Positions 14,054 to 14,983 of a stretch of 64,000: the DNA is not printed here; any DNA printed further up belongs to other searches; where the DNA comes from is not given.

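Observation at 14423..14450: A 28-nt (ATTTTCA)x4 heptamer array recurs, in one chromosomal orientation, in-frame inside four unrelated genes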

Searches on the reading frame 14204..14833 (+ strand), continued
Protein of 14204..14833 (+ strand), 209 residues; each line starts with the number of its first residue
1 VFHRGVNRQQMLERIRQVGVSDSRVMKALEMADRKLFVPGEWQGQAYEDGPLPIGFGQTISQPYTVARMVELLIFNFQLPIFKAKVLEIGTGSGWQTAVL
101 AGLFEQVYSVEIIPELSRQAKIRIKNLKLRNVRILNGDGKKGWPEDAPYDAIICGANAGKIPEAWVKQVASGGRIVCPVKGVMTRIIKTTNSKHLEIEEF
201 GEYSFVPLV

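Call 24: find_encoding_contigs(protein=P0010, flank=10000, max_places=3)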
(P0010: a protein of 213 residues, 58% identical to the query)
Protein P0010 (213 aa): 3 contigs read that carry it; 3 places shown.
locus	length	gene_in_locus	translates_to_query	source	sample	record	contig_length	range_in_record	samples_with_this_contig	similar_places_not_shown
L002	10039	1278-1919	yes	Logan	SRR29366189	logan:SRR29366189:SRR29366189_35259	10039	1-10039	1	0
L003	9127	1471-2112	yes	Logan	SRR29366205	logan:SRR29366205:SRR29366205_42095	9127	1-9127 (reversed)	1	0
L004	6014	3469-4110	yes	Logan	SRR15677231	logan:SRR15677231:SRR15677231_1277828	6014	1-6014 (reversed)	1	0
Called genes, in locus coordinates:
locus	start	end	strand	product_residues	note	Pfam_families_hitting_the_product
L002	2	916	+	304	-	?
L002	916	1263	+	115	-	PF09685:MamF_MmsF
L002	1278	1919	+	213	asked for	PF01135:PCMT, PF13847:Methyltransf_31 (weak)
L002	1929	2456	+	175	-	PF01195:Pept_tRNA_hydro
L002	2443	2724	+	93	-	-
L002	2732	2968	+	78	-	-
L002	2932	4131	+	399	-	-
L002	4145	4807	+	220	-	-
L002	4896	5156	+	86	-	PF00085:Thioredoxin, PF13098:Thioredoxin_2, PF13905:Thioredoxin_8 (faint)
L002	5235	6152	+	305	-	PF00890:FAD_binding_2 (weak), PF01134:GIDA (faint), PF01266:DAO (faint), PF01946:Thi4 (weak), PF07992:Pyr_redox_2, PF12831:FAD_oxidored (weak), PF13738:Pyr_redox_3, PF00070:Pyr_redox, +1 more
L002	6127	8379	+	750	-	-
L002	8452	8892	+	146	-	-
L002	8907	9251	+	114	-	PF13462:Thioredoxin_4 (weak)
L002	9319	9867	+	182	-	PF00588:SpoU_methylase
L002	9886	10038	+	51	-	?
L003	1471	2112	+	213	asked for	PF01135:PCMT, PF13847:Methyltransf_31 (weak)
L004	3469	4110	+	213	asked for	PF01135:PCMT, PF13847:Methyltransf_31 (weak)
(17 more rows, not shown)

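Call 75: predict_structure(alignment_id=A1)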
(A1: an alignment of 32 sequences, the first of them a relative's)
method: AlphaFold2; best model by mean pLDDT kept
length: 199 residues; sequences in the alignment: 32
mean_pLDDT: 92.0   pTM: 0.90
mean pLDDT of the five models: 92.0, 91.5, 91.5, 90.5, 90.3
residues with pLDDT >= 90: 155; 70-90: 39; 50-70: 5; < 50: 0
segments of 3 or more residues with pLDDT < 50: none
pLDDT, mean of each block of 10 residues (from residue 1): 81 93 94 91 92 93 83 93 94 98 95 96 96 97 94 96 95 93 86 77
secondary structure, 60 per line:
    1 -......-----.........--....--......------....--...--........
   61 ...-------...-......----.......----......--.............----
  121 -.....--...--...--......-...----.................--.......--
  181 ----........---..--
elements in order: H2-7 H13-21 H24-27 H30-35 E42-45 E48-50 H53-63 E75-80 H85-91 E96-101 H104-116 E122-126 E139-144 E146-148 H153-158 E159-169 E172-178 E185-192
